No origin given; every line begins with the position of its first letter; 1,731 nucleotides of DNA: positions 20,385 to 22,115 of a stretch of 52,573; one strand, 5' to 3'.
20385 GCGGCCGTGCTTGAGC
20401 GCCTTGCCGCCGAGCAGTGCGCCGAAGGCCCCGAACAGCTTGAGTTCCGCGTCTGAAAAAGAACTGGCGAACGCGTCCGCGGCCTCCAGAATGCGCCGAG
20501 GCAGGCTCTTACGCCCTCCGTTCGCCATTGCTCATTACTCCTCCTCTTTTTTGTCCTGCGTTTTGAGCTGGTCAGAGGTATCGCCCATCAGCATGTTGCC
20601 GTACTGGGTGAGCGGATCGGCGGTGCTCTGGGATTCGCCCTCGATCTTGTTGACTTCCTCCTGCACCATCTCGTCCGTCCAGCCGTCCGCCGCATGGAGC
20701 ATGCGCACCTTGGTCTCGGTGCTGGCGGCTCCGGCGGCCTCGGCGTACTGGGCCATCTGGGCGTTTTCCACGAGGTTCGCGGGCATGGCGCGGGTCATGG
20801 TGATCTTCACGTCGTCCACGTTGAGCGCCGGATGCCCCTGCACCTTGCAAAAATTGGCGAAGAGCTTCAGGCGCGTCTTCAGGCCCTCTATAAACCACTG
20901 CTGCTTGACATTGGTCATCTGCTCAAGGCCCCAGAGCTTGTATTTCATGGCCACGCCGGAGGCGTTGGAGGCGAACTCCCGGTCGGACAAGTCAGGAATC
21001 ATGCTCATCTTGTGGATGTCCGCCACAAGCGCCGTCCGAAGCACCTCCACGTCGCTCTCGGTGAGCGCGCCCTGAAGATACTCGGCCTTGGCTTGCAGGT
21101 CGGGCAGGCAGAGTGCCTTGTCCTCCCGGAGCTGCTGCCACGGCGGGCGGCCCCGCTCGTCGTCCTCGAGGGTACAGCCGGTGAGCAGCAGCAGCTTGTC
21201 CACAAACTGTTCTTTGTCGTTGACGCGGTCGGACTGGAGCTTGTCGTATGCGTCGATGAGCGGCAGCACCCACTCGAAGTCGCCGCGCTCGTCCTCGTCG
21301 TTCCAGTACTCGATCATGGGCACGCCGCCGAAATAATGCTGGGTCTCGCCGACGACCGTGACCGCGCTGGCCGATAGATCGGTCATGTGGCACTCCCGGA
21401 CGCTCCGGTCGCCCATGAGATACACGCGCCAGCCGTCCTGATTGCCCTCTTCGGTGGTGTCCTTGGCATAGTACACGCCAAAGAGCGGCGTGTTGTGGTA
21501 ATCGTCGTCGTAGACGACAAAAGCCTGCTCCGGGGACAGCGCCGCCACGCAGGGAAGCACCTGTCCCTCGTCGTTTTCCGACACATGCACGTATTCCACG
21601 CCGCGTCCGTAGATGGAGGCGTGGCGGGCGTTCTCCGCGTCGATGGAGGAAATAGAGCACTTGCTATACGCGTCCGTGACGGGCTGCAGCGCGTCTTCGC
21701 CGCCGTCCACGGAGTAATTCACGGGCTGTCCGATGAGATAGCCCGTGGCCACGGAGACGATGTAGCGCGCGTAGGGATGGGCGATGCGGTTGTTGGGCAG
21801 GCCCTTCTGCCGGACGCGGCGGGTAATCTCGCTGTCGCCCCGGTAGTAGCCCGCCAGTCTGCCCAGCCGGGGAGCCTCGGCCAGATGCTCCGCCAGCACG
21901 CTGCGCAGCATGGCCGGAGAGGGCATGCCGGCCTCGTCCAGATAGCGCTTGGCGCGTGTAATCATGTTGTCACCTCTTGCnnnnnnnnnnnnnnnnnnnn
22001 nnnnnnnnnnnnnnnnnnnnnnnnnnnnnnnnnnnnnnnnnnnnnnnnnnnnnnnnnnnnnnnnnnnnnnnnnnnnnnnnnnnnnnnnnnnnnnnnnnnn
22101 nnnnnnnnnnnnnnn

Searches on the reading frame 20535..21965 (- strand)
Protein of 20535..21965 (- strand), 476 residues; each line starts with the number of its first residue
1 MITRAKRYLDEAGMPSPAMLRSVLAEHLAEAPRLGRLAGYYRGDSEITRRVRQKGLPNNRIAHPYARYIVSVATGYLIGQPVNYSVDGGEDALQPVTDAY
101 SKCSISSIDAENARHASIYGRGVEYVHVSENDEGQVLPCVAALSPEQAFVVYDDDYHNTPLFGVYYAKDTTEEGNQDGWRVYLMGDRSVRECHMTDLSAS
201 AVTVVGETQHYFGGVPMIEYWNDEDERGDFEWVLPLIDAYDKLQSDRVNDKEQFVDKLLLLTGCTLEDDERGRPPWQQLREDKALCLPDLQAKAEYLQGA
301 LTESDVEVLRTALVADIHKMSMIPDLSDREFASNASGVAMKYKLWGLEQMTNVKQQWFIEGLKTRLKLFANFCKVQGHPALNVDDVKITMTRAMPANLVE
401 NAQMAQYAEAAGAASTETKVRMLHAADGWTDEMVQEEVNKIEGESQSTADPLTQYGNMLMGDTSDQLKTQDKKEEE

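Call 49: search_dna_similar(query=window:20535-21965:-, collection=phages, mode=protein, max_rows=15)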
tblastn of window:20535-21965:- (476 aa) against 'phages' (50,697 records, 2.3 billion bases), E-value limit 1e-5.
Records with a match: 754; places in all: 756; records where one place covers at least 80% of the query: 389.
Best place of each record, by identity: <60% 754.
By first word of the organism name: Streptococcus 276; Staphylococcus 151; Enterococcus 101; Clostridium 37; Lactococcus 35; Bacillus 35; Lactobacillus 33; Listeria 16; Bacteriophage 10; Oenococcus 8; and 21 more.
By host as written in the record: Streptococcus thermophilus 68; - 59; Staphylococcus aureus 53; Enterococcus faecalis 38; Clostridium sporogenes ATCC-15579 30; Staphylococcus pseudintermedius 15; Lactococcus lactis 14; Enterococcus faecalis ATCC 29212 12; and 294 more.
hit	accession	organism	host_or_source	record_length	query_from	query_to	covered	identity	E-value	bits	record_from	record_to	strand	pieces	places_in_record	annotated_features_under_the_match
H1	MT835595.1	Bacteriophage sp.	human fecal samples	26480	12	400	82%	40.4%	3e-74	259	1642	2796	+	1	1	record has no annotation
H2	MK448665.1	Streptococcus phage Javan1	Streptococcus acidominimus ATCC_51725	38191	19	400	80%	37.7%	2e-74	260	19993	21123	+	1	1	portal protein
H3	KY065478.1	Streptococcus phage IPP38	Streptococcus pneumoniae GA47373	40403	19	400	80%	36.9%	1e-66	238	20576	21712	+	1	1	portal protein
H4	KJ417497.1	Streptococcus phage Spn1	Streptococcus pneumoniae P1121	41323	19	400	80%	36.9%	1e-66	238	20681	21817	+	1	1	portal protein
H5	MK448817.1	Streptococcus phage Javan59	Streptococcus anginosus 1505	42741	19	400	80%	36.9%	3e-72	254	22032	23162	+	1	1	portal protein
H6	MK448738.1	Streptococcus phage Javan355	Streptococcus oralis DD24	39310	10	400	82%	35.8%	2e-66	237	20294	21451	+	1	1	portal protein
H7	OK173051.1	Streptococcus phage SF39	Streptococcus pneumoniae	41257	19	400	80%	36.6%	2e-66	237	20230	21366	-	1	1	portal protein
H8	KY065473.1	Streptococcus phage IPP32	Streptococcus pneumoniae SA39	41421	19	400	80%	36.6%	2e-66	237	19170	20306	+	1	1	portal protein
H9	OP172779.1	Dorea phage DO134P1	Dorea sp. 000433215 DA134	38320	20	465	94%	31.3%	3e-36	149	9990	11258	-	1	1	hypothetical protein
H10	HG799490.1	Streptococcus phage IC1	Streptococcus pneumoniae isolate ...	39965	19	400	80%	36.4%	2e-66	237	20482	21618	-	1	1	scaffold_ERS077244.7444_8_36.16 | Phage portal protein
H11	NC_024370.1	Streptococcus phage IC1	Streptococcus pneumoniae isolate ...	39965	19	400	80%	36.4%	2e-66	237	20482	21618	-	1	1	scaffold_ERS077244.7444_8_36.16 | portal protein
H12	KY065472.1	Streptococcus phage IPP31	Streptococcus pneumoniae 9V/4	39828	19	400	80%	36.4%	3e-66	236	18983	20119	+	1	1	portal protein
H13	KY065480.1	Streptococcus phage IPP40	Streptococcus pneumoniae Ala243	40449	19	400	80%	36.4%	3e-66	236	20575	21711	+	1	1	portal protein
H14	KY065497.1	Streptococcus phage IPP61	Streptococcus pneumoniae 18C/3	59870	19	400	80%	36.4%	3e-66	236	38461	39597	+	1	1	portal protein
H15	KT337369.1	Streptococcus phage phiARI0831b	Streptococcus pneumoniae 10B04734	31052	19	400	80%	36.4%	7e-66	235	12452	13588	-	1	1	hypothetical protein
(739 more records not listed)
